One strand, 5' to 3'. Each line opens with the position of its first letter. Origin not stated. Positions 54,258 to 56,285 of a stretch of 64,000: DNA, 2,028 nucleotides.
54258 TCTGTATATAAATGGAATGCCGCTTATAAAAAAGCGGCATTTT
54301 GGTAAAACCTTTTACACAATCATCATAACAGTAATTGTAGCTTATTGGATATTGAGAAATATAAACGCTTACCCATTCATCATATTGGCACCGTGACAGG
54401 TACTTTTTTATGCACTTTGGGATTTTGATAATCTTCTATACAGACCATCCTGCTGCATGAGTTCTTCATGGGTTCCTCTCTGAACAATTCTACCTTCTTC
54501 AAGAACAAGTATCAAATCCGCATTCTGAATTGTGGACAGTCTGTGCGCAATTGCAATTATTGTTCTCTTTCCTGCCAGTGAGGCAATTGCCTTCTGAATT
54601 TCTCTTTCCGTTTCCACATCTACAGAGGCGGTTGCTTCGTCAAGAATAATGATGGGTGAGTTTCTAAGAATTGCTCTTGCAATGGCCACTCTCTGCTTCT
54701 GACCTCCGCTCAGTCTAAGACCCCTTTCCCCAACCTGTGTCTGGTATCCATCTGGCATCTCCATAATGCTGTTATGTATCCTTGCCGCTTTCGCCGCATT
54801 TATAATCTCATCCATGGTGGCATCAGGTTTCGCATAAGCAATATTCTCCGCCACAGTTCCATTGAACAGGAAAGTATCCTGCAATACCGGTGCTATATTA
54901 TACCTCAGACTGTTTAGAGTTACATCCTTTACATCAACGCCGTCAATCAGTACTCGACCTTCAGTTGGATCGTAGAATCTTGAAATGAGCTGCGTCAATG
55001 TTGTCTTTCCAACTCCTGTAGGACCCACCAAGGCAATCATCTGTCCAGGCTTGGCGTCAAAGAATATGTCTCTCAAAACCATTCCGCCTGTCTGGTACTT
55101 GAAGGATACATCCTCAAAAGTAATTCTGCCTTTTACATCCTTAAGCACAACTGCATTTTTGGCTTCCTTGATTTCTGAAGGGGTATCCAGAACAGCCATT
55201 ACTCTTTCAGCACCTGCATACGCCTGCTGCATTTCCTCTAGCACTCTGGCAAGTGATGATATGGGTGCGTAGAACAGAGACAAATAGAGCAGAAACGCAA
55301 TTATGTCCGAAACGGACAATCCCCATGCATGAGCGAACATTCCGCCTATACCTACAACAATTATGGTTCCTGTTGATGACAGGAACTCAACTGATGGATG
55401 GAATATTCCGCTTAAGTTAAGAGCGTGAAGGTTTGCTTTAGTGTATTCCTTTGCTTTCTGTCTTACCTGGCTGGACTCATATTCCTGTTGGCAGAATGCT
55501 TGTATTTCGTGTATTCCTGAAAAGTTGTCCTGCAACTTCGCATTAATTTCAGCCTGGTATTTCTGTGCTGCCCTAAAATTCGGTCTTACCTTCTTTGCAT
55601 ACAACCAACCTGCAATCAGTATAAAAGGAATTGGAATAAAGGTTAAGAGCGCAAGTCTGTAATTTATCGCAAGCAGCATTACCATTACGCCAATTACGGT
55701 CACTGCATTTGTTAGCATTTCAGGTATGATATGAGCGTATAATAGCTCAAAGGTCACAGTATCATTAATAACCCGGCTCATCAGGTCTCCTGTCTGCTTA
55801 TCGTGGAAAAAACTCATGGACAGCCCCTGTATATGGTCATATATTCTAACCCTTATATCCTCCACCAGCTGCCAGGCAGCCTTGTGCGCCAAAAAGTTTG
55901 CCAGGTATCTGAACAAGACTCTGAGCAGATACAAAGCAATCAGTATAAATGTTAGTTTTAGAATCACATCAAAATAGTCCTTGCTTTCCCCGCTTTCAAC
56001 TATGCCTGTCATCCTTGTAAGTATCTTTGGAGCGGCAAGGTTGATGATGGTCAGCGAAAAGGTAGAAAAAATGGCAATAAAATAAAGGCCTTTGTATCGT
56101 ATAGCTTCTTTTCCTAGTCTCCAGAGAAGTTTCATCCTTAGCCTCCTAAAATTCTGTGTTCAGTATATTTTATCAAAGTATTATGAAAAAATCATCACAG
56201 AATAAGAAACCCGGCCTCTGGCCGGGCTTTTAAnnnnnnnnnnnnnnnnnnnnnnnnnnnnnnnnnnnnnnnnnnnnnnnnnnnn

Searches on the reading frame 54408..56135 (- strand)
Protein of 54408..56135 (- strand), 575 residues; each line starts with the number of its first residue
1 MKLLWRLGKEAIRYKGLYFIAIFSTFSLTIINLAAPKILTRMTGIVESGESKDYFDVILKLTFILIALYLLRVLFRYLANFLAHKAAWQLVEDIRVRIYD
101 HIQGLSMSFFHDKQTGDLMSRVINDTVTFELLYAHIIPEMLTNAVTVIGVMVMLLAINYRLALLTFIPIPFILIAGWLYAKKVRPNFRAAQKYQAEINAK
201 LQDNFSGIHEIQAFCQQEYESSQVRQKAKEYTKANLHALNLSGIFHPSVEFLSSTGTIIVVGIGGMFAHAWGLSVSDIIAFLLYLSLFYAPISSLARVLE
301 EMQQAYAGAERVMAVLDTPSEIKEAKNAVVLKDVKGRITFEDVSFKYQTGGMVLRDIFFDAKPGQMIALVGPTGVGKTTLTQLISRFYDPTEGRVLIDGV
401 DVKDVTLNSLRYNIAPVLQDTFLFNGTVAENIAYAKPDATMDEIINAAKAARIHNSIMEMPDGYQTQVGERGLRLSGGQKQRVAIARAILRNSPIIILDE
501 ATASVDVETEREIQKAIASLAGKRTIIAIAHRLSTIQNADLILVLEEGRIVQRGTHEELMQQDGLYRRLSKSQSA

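Call 50: search_protein_families(library=ncbifam, proteins=[window:54408-56135:-], max_evalue=1e-10)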
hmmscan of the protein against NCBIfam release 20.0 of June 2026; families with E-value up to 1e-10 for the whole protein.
window:54408-56135:- (575 aa): 162 families (the best 25 are shown)
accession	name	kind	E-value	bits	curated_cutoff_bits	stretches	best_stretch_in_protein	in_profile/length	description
NF052233.1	CphA_assoc_ABC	equivalog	3.8e-143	478.6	880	1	4-574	172-744/766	cyanophycin metabolism-associated ABC transporter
TIGR02203.1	MsbA_lipidA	equivalog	8.2e-142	473.6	602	1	22-573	17-569/572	lipid A export permease/ATP-binding protein MsbA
TIGR02204.1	MsbA_rel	hypoth_equivalog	8.1e-135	450.7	780.4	1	12-573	14-575/576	ABC transporter, permease/ATP-binding protein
NF045513.1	HepA_fam_ABC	equivalog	2e-123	413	725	1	56-567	92-603/610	heterocyst formation ABC transporter subunit HepA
NF010178.0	PRK13657.1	equivalog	1.3e-120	403.7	733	1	14-573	17-570/588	glucan ABC transporter ATP-binding protein/ permease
TIGR00958.1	3a01208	subfamily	4e-116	389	874.6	1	3-569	148-710/711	antigen peptide transporter 2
TIGR01846.1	type_I_sec_HlyB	subfamily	1.8e-113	380.2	725.55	1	11-574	134-693/694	type I secretion system permease/ATPase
NF008381.0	PRK11176.1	equivalog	1e-112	377.4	867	1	24-573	30-579/582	lipid A ABC transporter ATP-binding protein/permease MsbA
NF008055.0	PRK10789.1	equivalog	5.1e-107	358.7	845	1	3-573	7-571/590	SmdA family multidrug ABC transporter permease/ATP-binding protein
TIGR01192.1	chvA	subfamily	2.4e-104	350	585.4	1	22-571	25-568/585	glucan export ABC transporter ATP-binding protein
TIGR03796.1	NHLM_micro_ABC1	equivalog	2e-96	323.8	853.3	1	18-569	156-708/710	NHLP family bacteriocin export ABC transporter peptidase/permease/ATPase subunit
TIGR01193.1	bacteriocin_ABC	subfamily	3.2e-95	320.2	523.85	1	13-570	153-706/708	peptide cleavage/export ABC transporter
NF008056.1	PRK10790.1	equivalog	4e-95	319.5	746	1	55-573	61-575/584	SmdB family multidrug efflux ABC transporter permease/ATP-binding protein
TIGR03797.1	NHLM_micro_ABC2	equivalog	8.8e-92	308.7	709.4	1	18-573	139-685/686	NHLP bacteriocin export ABC transporter permease/ATPase subunit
TIGR03375.1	type_I_sec_LssB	subfamily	9.1e-90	301.9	693.1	1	69-562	203-691/696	type I secretion system permease/ATPase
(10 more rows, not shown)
